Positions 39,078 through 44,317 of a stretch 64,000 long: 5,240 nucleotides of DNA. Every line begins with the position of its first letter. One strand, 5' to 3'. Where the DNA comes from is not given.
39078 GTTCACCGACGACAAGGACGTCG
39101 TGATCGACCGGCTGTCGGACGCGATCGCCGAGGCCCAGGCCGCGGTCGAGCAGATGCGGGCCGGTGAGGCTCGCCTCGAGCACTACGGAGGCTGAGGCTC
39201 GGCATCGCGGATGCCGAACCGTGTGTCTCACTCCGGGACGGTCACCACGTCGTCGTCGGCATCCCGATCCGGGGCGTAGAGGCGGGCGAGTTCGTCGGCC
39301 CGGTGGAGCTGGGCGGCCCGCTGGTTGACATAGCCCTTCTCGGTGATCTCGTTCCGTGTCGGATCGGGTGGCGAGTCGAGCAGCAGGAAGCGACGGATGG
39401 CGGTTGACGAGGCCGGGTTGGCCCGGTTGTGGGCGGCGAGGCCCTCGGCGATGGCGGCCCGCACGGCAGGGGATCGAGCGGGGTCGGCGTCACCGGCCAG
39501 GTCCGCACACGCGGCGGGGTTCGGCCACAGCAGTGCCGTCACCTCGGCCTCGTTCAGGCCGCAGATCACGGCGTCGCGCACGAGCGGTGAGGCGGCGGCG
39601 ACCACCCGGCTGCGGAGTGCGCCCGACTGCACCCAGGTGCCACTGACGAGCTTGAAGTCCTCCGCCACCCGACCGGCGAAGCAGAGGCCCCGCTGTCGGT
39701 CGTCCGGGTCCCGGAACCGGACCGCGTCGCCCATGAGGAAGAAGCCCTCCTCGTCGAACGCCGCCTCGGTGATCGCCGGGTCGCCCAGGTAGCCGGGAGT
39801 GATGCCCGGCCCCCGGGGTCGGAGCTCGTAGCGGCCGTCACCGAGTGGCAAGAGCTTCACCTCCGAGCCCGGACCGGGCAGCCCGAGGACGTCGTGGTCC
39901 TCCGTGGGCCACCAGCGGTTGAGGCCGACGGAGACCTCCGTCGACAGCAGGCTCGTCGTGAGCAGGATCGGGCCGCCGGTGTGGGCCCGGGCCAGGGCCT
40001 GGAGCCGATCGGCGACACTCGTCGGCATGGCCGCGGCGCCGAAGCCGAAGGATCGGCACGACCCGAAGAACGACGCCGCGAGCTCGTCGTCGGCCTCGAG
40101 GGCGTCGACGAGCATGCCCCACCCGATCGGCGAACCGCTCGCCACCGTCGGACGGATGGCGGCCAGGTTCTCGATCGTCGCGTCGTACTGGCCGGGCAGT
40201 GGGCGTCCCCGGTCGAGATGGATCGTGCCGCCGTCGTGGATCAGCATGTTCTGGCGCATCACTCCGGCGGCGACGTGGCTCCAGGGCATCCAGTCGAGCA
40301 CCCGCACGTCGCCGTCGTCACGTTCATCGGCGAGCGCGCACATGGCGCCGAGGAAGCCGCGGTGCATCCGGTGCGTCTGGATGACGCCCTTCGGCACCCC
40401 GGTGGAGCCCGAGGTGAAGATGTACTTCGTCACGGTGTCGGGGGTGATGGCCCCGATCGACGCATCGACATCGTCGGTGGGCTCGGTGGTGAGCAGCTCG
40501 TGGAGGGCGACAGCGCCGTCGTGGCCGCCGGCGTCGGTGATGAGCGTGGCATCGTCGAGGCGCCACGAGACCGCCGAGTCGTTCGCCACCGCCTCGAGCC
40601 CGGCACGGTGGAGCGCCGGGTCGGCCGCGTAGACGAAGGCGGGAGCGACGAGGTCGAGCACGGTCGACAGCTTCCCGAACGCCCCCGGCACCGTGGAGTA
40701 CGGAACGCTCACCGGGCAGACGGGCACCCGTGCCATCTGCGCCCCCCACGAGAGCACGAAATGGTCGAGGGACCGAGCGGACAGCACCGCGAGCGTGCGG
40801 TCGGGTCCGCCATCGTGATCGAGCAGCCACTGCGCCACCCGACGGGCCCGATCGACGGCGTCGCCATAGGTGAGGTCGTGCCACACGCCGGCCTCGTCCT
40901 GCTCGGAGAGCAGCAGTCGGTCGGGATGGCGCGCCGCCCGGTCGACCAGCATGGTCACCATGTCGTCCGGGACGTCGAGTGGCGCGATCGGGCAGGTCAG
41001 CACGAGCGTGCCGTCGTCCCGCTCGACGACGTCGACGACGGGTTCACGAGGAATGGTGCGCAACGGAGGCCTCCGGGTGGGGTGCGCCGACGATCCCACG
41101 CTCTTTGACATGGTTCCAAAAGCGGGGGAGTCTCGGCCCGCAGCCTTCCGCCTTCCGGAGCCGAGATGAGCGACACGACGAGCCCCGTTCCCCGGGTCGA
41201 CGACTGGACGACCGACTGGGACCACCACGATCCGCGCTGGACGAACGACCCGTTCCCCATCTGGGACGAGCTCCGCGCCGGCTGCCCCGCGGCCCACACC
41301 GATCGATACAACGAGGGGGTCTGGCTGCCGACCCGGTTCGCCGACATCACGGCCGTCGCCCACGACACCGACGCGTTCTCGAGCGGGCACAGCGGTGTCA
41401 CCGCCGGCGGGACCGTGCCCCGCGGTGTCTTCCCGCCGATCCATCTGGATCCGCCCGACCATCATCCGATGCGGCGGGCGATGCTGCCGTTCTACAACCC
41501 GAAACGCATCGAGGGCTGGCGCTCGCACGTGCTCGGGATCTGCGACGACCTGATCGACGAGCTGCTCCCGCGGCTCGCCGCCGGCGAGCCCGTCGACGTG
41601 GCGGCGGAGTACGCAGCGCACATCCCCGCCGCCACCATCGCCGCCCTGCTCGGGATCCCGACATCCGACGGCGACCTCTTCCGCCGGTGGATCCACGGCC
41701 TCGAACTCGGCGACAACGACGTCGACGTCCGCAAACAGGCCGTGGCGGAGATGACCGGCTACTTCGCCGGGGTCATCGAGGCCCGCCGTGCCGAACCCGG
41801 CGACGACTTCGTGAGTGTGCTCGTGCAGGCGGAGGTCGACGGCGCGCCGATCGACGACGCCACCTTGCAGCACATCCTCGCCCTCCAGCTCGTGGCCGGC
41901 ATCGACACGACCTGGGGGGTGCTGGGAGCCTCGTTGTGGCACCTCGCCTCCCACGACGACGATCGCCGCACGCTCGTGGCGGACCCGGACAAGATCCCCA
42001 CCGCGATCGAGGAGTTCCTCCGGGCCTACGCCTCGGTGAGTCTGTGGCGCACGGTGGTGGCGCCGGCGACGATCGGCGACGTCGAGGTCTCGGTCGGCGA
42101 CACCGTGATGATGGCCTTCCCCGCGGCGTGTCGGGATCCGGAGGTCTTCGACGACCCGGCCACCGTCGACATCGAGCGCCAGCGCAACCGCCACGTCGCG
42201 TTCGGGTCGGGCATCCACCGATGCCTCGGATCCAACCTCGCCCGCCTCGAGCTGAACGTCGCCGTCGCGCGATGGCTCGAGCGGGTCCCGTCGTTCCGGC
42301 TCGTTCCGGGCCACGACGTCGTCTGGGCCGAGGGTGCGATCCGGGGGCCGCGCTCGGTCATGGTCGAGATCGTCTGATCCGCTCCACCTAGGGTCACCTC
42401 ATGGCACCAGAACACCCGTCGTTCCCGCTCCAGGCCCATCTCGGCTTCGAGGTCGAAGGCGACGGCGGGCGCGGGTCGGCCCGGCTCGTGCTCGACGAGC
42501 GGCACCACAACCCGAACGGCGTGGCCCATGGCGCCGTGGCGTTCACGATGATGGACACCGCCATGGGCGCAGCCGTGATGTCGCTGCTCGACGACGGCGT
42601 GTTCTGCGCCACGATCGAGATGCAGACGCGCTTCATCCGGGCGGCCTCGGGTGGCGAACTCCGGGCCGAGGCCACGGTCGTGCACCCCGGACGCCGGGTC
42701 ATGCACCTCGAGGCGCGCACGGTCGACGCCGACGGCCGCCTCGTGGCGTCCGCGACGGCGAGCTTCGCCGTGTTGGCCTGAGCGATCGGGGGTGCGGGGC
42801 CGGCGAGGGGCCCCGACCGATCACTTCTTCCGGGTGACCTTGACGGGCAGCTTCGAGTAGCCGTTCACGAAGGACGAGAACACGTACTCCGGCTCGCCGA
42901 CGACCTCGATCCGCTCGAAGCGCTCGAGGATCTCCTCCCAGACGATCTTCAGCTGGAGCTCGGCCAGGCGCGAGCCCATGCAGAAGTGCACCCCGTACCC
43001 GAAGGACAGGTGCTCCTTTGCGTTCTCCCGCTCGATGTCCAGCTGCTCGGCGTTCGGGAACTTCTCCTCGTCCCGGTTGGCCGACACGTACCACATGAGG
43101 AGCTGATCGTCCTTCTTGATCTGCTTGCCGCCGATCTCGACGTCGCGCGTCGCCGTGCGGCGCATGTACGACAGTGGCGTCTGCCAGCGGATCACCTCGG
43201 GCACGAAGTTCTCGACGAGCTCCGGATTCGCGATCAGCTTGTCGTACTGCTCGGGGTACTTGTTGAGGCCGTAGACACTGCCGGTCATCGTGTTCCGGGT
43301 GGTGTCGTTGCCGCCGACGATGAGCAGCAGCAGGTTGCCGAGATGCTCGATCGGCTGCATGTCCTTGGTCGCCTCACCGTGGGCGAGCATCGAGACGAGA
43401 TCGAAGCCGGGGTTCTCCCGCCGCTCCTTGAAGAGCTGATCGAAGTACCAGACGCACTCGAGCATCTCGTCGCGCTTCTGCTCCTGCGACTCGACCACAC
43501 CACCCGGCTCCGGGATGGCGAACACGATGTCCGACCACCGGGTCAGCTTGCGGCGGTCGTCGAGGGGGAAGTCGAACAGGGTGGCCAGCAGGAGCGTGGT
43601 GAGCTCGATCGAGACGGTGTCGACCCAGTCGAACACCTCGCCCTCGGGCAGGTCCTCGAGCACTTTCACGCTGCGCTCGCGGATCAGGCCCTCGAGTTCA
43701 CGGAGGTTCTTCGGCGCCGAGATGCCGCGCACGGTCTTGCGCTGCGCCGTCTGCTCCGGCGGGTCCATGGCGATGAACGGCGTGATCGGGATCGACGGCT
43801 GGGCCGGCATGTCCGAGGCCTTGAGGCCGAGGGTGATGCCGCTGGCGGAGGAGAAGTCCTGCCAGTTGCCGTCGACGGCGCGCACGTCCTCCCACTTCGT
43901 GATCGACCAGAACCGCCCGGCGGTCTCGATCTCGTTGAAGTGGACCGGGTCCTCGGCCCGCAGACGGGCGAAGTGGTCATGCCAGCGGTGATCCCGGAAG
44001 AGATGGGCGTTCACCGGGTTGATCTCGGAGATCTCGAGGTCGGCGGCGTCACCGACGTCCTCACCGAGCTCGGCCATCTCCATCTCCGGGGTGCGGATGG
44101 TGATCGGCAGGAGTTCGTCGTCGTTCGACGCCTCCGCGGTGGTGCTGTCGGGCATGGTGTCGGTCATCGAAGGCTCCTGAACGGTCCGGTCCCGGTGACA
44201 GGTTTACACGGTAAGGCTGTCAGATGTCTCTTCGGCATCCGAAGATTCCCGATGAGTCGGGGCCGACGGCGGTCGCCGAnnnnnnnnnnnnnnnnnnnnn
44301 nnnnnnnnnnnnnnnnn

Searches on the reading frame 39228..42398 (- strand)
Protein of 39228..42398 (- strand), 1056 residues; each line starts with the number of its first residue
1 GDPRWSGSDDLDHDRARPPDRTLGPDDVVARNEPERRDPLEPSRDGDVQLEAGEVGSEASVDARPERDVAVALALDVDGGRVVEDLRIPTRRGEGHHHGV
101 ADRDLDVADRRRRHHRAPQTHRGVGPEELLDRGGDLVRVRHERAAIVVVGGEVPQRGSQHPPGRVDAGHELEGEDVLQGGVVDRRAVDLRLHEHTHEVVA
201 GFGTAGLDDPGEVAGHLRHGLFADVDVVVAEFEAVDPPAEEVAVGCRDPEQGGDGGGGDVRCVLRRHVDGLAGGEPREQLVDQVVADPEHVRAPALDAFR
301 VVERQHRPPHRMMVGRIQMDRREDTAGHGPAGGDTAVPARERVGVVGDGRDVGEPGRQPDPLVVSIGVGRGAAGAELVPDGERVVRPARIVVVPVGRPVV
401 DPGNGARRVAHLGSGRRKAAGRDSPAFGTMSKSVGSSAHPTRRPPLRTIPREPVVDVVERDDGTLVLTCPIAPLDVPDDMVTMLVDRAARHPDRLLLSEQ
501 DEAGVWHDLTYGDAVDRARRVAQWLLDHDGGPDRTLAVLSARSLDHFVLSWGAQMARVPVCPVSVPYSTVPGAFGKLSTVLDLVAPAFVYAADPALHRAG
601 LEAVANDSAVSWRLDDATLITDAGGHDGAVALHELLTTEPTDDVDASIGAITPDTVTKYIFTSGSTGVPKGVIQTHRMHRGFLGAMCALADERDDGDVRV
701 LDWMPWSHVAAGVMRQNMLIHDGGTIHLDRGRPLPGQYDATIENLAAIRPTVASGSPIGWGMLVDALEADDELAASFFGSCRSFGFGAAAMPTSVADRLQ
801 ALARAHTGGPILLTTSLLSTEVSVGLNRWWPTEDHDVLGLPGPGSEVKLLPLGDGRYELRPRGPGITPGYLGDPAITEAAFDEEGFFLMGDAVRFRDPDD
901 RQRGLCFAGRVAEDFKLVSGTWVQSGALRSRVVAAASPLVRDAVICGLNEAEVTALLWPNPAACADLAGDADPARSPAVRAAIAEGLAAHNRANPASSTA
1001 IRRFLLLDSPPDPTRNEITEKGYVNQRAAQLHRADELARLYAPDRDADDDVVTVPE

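Call 44: search_protein_families(library=pfam, proteins=[window:39228-42398:-], max_evalue=0.0001)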
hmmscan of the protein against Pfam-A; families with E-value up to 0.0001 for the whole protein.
window:39228-42398:- (1056 aa): 1 family
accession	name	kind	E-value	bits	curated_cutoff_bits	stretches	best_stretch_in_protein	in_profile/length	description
PF00501.34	AMP-binding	-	5.9e-34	117.9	29.9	1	486-871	3-384/384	AMP-binding enzyme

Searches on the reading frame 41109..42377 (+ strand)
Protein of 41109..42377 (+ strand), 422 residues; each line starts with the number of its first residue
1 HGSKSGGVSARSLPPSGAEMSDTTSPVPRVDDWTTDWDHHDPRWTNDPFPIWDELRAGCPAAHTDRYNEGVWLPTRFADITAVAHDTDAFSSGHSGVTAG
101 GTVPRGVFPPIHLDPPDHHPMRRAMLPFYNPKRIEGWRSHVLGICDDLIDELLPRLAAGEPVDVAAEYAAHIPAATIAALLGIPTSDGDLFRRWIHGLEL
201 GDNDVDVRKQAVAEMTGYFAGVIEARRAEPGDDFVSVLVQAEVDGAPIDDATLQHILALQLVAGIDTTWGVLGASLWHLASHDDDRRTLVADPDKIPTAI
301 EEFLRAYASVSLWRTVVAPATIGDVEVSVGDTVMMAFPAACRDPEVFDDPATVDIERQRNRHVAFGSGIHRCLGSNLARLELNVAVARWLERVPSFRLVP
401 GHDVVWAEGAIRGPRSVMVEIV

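Call 44: search_protein_families(library=pfam, proteins=[window:41109-42377:+], max_evalue=0.0001)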
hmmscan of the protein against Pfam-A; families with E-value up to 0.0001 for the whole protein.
window:41109-42377:+ (422 aa): 1 family
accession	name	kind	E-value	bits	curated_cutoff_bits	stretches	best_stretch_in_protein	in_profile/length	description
PF00067.27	p450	-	4.6e-20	72.3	22.8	1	209-392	210-431/462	Cytochrome P450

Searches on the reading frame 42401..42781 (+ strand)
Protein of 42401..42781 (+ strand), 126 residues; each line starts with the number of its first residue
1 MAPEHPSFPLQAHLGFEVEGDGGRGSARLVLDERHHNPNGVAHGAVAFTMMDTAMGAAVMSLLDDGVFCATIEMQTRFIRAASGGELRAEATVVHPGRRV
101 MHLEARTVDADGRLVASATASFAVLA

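Call 44: search_protein_families(library=pfam, proteins=[window:42401-42781:+], max_evalue=0.0001)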
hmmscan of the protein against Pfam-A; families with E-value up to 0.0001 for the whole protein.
window:42401-42781:+ (126 aa): 4 families
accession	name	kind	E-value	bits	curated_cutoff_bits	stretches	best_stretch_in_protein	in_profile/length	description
PF03061.28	4HBT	-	4e-17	62.7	20.6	1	39-116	1-79/79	Thioesterase superfamily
PF13622.12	4HBT_3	-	6.6e-09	36.3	24.3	1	37-123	6-83/83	Acyl-CoA thioesterase N-terminal domain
PF14539.12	DUF4442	-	7.2e-08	33.1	25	1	23-122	29-130/132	Domain of unknown function (DUF4442)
PF20789.3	4HBT_3C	-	2.8e-07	31.3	24.1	1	37-119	52-135/140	Acyl-CoA thioesterase C-terminal domain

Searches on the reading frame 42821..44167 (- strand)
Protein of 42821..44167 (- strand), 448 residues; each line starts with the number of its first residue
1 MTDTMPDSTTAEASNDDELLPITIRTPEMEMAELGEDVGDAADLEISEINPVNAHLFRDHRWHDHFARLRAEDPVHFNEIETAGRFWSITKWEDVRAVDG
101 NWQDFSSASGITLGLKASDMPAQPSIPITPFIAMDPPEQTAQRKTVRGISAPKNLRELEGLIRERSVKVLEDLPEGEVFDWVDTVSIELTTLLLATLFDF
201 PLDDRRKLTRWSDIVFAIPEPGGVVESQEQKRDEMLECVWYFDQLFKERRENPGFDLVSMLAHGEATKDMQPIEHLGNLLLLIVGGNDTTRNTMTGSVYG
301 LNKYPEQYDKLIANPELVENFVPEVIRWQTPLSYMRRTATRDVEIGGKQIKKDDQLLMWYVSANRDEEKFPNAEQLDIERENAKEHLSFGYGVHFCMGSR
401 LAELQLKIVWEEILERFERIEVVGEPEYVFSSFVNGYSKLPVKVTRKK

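Call 44: search_protein_families(library=pfam, proteins=[window:42821-44167:-], max_evalue=0.0001)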
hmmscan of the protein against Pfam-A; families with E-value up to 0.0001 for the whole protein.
window:42821-44167:- (448 aa): 1 family
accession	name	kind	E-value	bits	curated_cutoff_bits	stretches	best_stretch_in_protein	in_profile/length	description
PF00067.27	p450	-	1.6e-23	83.6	22.8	1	259-418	245-433/462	Cytochrome P450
